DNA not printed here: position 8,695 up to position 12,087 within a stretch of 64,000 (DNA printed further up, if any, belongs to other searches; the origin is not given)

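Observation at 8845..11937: IleRS whose two class-I catalytic signatures appear degenerate (HIGH reads HFGD, KMSKS reads KMRNV)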

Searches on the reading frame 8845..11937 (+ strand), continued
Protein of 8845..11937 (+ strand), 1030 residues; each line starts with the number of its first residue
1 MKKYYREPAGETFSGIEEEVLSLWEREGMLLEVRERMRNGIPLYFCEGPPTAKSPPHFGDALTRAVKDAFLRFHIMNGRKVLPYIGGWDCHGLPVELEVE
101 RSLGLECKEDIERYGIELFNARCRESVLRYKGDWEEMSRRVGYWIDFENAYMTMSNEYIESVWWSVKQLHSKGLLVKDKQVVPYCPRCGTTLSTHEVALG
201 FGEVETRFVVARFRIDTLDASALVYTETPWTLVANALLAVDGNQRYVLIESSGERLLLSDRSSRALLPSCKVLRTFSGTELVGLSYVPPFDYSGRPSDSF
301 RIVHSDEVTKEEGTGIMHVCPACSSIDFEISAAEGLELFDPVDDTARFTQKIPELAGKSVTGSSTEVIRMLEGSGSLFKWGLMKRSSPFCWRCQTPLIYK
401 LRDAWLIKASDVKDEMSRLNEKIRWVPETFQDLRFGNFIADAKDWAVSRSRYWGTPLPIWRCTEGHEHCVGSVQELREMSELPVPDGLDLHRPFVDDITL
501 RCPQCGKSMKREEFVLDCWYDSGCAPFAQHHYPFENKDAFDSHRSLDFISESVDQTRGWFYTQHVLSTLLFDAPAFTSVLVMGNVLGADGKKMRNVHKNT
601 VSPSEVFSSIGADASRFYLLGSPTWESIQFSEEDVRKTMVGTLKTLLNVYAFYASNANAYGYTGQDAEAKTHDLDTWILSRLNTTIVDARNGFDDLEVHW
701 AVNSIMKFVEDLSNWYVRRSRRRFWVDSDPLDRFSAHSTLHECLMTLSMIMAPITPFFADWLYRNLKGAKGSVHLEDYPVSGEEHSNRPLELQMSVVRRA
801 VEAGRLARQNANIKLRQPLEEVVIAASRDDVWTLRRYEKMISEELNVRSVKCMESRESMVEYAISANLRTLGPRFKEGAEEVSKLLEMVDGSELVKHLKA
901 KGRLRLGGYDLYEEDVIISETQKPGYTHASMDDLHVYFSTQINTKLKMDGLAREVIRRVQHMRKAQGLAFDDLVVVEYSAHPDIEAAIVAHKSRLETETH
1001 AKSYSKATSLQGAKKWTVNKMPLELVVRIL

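Call 6: find_homologous_proteins(query=window:8845-11934:+, max_evalue=1e-50)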
Query window:8845-11934:+ (1030 aa): 8000 proteins with E <= 1e-50 among 8000 candidates; the best 120 are listed.
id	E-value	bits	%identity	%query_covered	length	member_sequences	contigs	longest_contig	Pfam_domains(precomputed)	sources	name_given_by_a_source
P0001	0.0e+0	2339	97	100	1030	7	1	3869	PF09334.18,PF08264.20,PF00133.29,PF19302.5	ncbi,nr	ncbi:MAG: isoleucine--tRNA ligase [Methanomassiliicoccus sp.]|nr:MAG: isoleucine--tRNA ligase [Metha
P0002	0.0e+0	1654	67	100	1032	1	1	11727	PF09334.18,PF08264.20,PF00133.29,PF19302.5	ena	-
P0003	0.0e+0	1647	67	100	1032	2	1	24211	PF09334.18,PF08264.20,PF00133.29,PF19302.5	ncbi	ncbi:MAG: isoleucine--tRNA ligase [Thermoplasmata archaeon]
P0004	0.0e+0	1643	67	100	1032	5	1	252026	PF09334.18,PF08264.20,PF00133.29,PF19302.5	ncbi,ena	-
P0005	0.0e+0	1640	67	100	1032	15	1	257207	PF09334.18,PF08264.20,PF00133.29,PF19302.5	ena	-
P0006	0.0e+0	1636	67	100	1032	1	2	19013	PF09334.18,PF08264.20,PF00133.29,PF19302.5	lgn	-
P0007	0.0e+0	1632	66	100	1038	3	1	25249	PF09334.18,PF08264.20,PF00133.29,PF19302.5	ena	-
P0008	0.0e+0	1627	65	100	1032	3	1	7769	PF09334.18,PF08264.20,PF00133.29,PF19302.5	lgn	-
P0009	0.0e+0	1624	66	100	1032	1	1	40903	PF09334.18,PF08264.20,PF00133.29,PF19302.5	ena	-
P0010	0.0e+0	1624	66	100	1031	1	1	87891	PF09334.18,PF08264.20,PF00133.29,PF19302.5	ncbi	-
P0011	0.0e+0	1600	65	100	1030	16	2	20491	PF09334.18,PF08264.20,PF00133.29,PF19302.5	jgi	jgi:isoleucyl-tRNA synthetase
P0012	0.0e+0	1594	65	100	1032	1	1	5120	PF09334.18,PF08264.20,PF00133.29,PF19302.5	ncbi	-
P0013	0.0e+0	1592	65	100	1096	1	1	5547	PF09334.18,PF08264.20,PF00133.29,PF19302.5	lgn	-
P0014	0.0e+0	1586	64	100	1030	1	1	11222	PF09334.18,PF08264.20,PF00133.29,PF19302.5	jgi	-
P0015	0.0e+0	1581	65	100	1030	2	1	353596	PF09334.18,PF08264.20,PF00133.29,PF19302.5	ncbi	ncbi:MAG: isoleucine--tRNA ligase [Candidatus Thermoplasmatota archaeon]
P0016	0.0e+0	1580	64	100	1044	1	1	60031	PF09334.18,PF08264.20,PF00133.29,PF19302.5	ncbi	-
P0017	0.0e+0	1563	63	100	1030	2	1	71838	PF09334.18,PF08264.20,PF00133.29,PF19302.5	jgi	jgi:isoleucyl-tRNA synthetase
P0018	0.0e+0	1563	64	100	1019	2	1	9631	PF09334.18,PF08264.20,PF00133.29,PF19302.5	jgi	jgi:isoleucyl-tRNA synthetase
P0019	0.0e+0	1555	63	100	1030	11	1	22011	PF09334.18,PF08264.20,PF00133.29,PF19302.5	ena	-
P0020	0.0e+0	1553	63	100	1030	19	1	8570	PF09334.18,PF08264.20,PF00133.29,PF19302.5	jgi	-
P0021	0.0e+0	1550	63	100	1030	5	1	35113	PF09334.18,PF08264.20,PF00133.29,PF19302.5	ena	-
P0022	0.0e+0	1549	63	100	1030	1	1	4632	PF09334.18,PF08264.20,PF00133.29,PF19302.5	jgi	-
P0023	0.0e+0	1541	62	100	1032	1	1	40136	PF09334.18,PF08264.20,PF00133.29,PF19302.5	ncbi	-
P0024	0.0e+0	1536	62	100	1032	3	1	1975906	PF09334.18,PF08264.20,PF00133.29,PF19302.5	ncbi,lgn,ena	-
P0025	0.0e+0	1535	62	100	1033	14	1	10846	PF09334.18,PF08264.20,PF00133.29,PF19302.5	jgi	-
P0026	0.0e+0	1535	62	100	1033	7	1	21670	PF09334.18,PF08264.20,PF00133.29,PF19302.5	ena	-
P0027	0.0e+0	1534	62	100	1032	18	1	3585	PF09334.18,PF08264.20,PF00133.29,PF19302.5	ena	-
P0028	0.0e+0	1531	62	100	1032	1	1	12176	PF09334.18,PF08264.20,PF00133.29,PF19302.5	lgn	-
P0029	0.0e+0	1530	62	100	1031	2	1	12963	PF09334.18,PF08264.20,PF00133.29,PF19302.5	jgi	jgi:isoleucyl-tRNA synthetase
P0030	0.0e+0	1530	62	100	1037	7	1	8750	PF09334.18,PF08264.20,PF00133.29,PF19302.5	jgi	jgi:isoleucyl-tRNA synthetase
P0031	0.0e+0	1530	61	100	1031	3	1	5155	PF09334.18,PF08264.20,PF00133.29,PF19302.5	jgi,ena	-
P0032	0.0e+0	1529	62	100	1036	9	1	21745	PF09334.18,PF08264.20,PF00133.29,PF19302.5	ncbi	ncbi:MAG TPA: isoleucine--tRNA ligase [Thermoplasmata archaeon]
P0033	0.0e+0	1529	62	100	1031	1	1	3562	PF09334.18,PF08264.20,PF00133.29,PF19302.5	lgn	-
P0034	0.0e+0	1528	63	100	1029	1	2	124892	PF09334.18,PF08264.20,PF00133.29,PF19302.5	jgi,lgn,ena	-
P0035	0.0e+0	1527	61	100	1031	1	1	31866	PF09334.18,PF08264.20,PF00133.29,PF19302.5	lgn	-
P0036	0.0e+0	1526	62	100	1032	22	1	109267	PF09334.18,PF08264.20,PF00133.29,PF19302.5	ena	-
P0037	0.0e+0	1525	61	100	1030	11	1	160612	PF09334.18,PF08264.20,PF00133.29,PF19302.5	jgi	jgi:isoleucyl-tRNA synthetase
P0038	0.0e+0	1525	62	100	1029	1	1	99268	PF09334.18,PF08264.20,PF00133.29,PF19302.5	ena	-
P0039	0.0e+0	1525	61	100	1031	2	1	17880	PF09334.18,PF08264.20,PF00133.29,PF19302.5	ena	-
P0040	0.0e+0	1521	62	100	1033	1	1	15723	PF09334.18,PF08264.20,PF00133.29,PF19302.5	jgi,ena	-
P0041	0.0e+0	1517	62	100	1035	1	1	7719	PF09334.18,PF08264.20,PF00133.29,PF19302.5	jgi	jgi:isoleucyl-tRNA synthetase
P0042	0.0e+0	1517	61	100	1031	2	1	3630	PF09334.18,PF08264.20,PF00133.29,PF19302.5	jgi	-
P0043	0.0e+0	1516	61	100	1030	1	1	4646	PF09334.18,PF08264.20,PF00133.29,PF19302.5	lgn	-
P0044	0.0e+0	1515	62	100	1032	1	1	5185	PF09334.18,PF08264.20,PF00133.29,PF19302.5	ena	-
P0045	0.0e+0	1515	61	100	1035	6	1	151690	PF09334.18,PF08264.20,PF00133.29,PF19302.5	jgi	jgi:isoleucyl-tRNA synthetase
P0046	0.0e+0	1514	62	100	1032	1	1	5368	PF09334.18,PF08264.20,PF00133.29,PF19302.5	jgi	-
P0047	0.0e+0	1513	61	100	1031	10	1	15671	PF09334.18,PF08264.20,PF00133.29,PF19302.5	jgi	-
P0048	0.0e+0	1513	61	100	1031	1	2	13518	PF09334.18,PF08264.20,PF00133.29,PF19302.5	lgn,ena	-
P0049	0.0e+0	1512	61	100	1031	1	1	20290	PF09334.18,PF08264.20,PF00133.29,PF19302.5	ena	-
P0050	0.0e+0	1511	61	100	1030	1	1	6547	PF09334.18,PF08264.20,PF00133.29,PF19302.5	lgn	-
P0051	0.0e+0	1506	60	100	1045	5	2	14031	PF09334.18,PF08264.20,PF00133.29,PF19302.5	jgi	jgi:isoleucyl-tRNA synthetase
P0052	0.0e+0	1506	59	100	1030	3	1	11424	PF09334.18,PF08264.20,PF00133.29,PF19302.5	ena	-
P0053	0.0e+0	1503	61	100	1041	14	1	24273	PF09334.18,PF08264.20,PF00133.29,PF19302.5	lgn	-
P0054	0.0e+0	1503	61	100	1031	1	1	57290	PF09334.18,PF08264.20,PF00133.29,PF19302.5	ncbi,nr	ncbi:MAG: isoleucine--tRNA ligase [Euryarchaeota archaeon RBG_16_62_10]|nr:MAG: isoleucine--tRNA lig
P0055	0.0e+0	1500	60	100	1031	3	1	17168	PF09334.18,PF08264.20,PF00133.29,PF19302.5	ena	-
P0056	0.0e+0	1500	60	100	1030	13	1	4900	PF09334.18,PF08264.20,PF00133.29,PF19302.5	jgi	-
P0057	0.0e+0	1499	61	100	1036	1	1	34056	PF09334.18,PF08264.20,PF00133.29,PF19302.5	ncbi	-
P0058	0.0e+0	1497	61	100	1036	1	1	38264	PF09334.18,PF08264.20,PF00133.29,PF19302.5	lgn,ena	-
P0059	0.0e+0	1495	64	93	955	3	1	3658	PF09334.18,PF08264.20,PF00133.29,PF19302.5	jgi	jgi:isoleucyl-tRNA synthetase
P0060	0.0e+0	1494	61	100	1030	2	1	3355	PF09334.18,PF08264.20,PF00133.29,PF19302.5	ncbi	-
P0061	0.0e+0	1493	60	100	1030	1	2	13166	PF09334.18,PF08264.20,PF00133.29,PF19302.5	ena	-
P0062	0.0e+0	1493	60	100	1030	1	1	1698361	PF09334.18,PF08264.20,PF00133.29,PF19302.5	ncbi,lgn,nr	ncbi:MAG: isoleucine--tRNA ligase [Methanobacteriota archaeon]|nr:MAG: isoleucine--tRNA ligase [Eury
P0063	0.0e+0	1493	62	100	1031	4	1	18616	PF09334.18,PF08264.20,PF00133.29,PF19302.5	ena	-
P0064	0.0e+0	1493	61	100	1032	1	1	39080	PF09334.18,PF08264.20,PF00133.29,PF19302.5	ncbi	-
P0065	0.0e+0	1493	62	100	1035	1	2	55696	PF09334.18,PF08264.20,PF00133.29,PF19302.5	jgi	-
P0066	0.0e+0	1492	60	100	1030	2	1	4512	PF09334.18,PF08264.20,PF00133.29,PF19302.5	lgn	-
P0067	0.0e+0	1491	60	100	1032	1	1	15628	PF09334.18,PF08264.20,PF00133.29,PF19302.5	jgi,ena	-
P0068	0.0e+0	1490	60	100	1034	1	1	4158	PF09334.18,PF08264.20,PF00133.29,PF19302.5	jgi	jgi:isoleucyl-tRNA synthetase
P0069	0.0e+0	1488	59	100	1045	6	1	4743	PF09334.18,PF08264.20,PF00133.29,PF19302.5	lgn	-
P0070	0.0e+0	1488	60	100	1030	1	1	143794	PF09334.18,PF08264.20,PF00133.29,PF19302.5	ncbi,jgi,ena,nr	ncbi:MAG: isoleucine--tRNA ligase [Thermoplasmata archaeon]|nr:isoleucine--tRNA ligase [Thermoplasma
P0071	0.0e+0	1487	60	100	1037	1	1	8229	PF09334.18,PF08264.20,PF00133.29,PF19302.5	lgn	-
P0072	0.0e+0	1487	61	100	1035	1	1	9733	PF09334.18,PF08264.20,PF00133.29,PF19302.5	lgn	-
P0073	0.0e+0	1486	60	100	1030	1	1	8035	PF09334.18,PF08264.20,PF00133.29,PF19302.5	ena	-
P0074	0.0e+0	1486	61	100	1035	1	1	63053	PF09334.18,PF08264.20,PF00133.29,PF19302.5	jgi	-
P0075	0.0e+0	1485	60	100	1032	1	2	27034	PF09334.18,PF08264.20,PF00133.29,PF19302.5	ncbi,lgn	-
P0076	0.0e+0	1483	60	100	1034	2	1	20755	PF09334.18,PF08264.20,PF00133.29,PF19302.5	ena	-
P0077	0.0e+0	1482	61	100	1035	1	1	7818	PF09334.18,PF08264.20,PF00133.29,PF19302.5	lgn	-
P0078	0.0e+0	1482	60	100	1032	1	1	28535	PF09334.18,PF08264.20,PF00133.29,PF19302.5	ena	-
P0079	0.0e+0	1482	60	100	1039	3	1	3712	PF09334.18,PF08264.20,PF00133.29,PF19302.5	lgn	-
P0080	0.0e+0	1481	59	100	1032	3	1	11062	PF09334.18,PF08264.20,PF00133.29,PF19302.5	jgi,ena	-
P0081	0.0e+0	1480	61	100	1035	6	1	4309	PF09334.18,PF08264.20,PF00133.29,PF19302.5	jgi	jgi:isoleucyl-tRNA synthetase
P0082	0.0e+0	1480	60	100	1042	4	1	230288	PF09334.18,PF08264.20,PF00133.29,PF19302.5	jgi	-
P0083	0.0e+0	1479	61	100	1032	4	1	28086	PF09334.18,PF08264.20,PF00133.29,PF19302.5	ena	-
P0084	0.0e+0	1476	61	100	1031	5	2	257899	PF09334.18,PF08264.20,PF00133.29,PF19302.5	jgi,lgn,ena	-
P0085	0.0e+0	1476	59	100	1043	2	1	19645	PF09334.18,PF08264.20,PF00133.29,PF19302.5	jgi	jgi:isoleucyl-tRNA synthetase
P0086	0.0e+0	1475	60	100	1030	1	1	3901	PF09334.18,PF08264.20,PF00133.29,PF19302.5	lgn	-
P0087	0.0e+0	1474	59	100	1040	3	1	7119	PF09334.18,PF08264.20,PF00133.29,PF19302.5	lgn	-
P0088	0.0e+0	1474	60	100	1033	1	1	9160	PF09334.18,PF08264.20,PF00133.29,PF19302.5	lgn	-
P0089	0.0e+0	1474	59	100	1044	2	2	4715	PF09334.18,PF08264.20,PF00133.29,PF19302.5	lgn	-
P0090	0.0e+0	1474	59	100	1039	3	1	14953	PF09334.18,PF08264.20,PF00133.29,PF19302.5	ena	-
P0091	0.0e+0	1470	59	100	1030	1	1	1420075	PF09334.18,PF08264.20,PF00133.29,PF19302.5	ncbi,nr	ncbi:MAG: isoleucine--tRNA ligase [Methanobacteriota archaeon]|nr:MAG: isoleucine--tRNA ligase [Eury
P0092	0.0e+0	1469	59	100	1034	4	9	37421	PF09334.18,PF08264.20,PF00133.29,PF19302.5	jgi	jgi:isoleucyl-tRNA synthetase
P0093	0.0e+0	1469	59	100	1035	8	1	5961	PF09334.18,PF08264.20,PF00133.29,PF19302.5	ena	-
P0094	0.0e+0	1468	59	100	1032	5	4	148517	PF09334.18,PF08264.20,PF00133.29,PF19302.5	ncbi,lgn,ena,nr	ncbi:MAG: isoleucine--tRNA ligase [Euryarchaeota archaeon RBG_19FT_COMBO_56_21]|nr:MAG: isoleucine--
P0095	0.0e+0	1468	60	100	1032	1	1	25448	PF09334.18,PF08264.20,PF00133.29,PF19302.5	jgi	jgi:isoleucyl-tRNA synthetase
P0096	0.0e+0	1466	60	98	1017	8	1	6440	PF09334.18,PF08264.20,PF00133.29,PF19302.5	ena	-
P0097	0.0e+0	1464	59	98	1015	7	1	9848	PF09334.18,PF08264.20,PF00133.29,PF19302.5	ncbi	-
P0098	0.0e+0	1463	58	100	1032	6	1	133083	PF09334.18,PF08264.20,PF00133.29,PF19302.5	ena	-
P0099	0.0e+0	1461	60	100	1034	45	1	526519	PF09334.18,PF08264.20,PF00133.29,PF19302.5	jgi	jgi:isoleucyl-tRNA synthetase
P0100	0.0e+0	1459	58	100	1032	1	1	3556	PF09334.18,PF08264.20,PF00133.29,PF19302.5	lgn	-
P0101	0.0e+0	1455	59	100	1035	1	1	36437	PF09334.18,PF08264.20,PF00133.29,PF19302.5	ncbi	-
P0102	0.0e+0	1453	61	98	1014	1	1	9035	PF09334.18,PF08264.20,PF00133.29,PF19302.5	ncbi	-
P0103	0.0e+0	1453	59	100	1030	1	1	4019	PF09334.18,PF08264.20,PF00133.29,PF19302.5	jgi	jgi:isoleucyl-tRNA synthetase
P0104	0.0e+0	1452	61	97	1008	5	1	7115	PF09334.18,PF08264.20,PF00133.29,PF19302.5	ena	-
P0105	0.0e+0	1452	59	100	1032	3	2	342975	PF09334.18,PF08264.20,PF00133.29,PF19302.5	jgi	-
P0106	0.0e+0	1444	59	100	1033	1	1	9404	PF09334.18,PF08264.20,PF00133.29,PF19302.5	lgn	-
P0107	0.0e+0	1440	58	99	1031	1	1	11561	PF09334.18,PF08264.20,PF00133.29,PF19302.5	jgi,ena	-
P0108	0.0e+0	1440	59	100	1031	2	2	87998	PF09334.18,PF08264.20,PF00133.29,PF19302.5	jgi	-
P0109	0.0e+0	1434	60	96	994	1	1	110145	PF09334.18,PF08264.20,PF00133.29,PF19302.5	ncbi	-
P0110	0.0e+0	1419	58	99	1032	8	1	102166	PF09334.18,PF08264.20,PF00133.29,PF19302.5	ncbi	ncbi:MAG: isoleucine--tRNA ligase [Thermoplasmata archaeon]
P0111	0.0e+0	1418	58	100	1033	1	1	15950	PF09334.18,PF08264.20,PF00133.29,PF19302.5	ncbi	-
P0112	0.0e+0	1411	56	100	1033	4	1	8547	PF09334.18,PF08264.20,PF00133.29,PF19302.5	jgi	-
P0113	0.0e+0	1360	59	93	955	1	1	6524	PF09334.18,PF08264.20,PF00133.29,PF19302.5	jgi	-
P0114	0.0e+0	1351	62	91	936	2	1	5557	PF08264.20,PF00133.29,PF19302.5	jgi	jgi:isoleucyl-tRNA synthetase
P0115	0.0e+0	1025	45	99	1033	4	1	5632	PF09334.18,PF01406.26,PF08264.20,PF01921.25,PF00133.29,PF19302.5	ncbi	-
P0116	0.0e+0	1023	45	99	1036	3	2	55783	PF09334.18,PF01406.26,PF08264.20,PF00133.29,PF19302.5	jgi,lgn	-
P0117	0.0e+0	1022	45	99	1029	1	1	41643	PF09334.18,PF08264.20,PF01921.25,PF00133.29,PF19302.5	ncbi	-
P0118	0.0e+0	1013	45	99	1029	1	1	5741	PF09334.18,PF01406.26,PF08264.20,PF00133.29,PF19302.5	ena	-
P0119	0.0e+0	1012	45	99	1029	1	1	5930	PF09334.18,PF01406.26,PF08264.20,PF00133.29,PF19302.5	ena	-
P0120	0.0e+0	1011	44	99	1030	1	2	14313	PF09334.18,PF01406.26,PF08264.20,PF01921.25,PF00133.29,PF19302.5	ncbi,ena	-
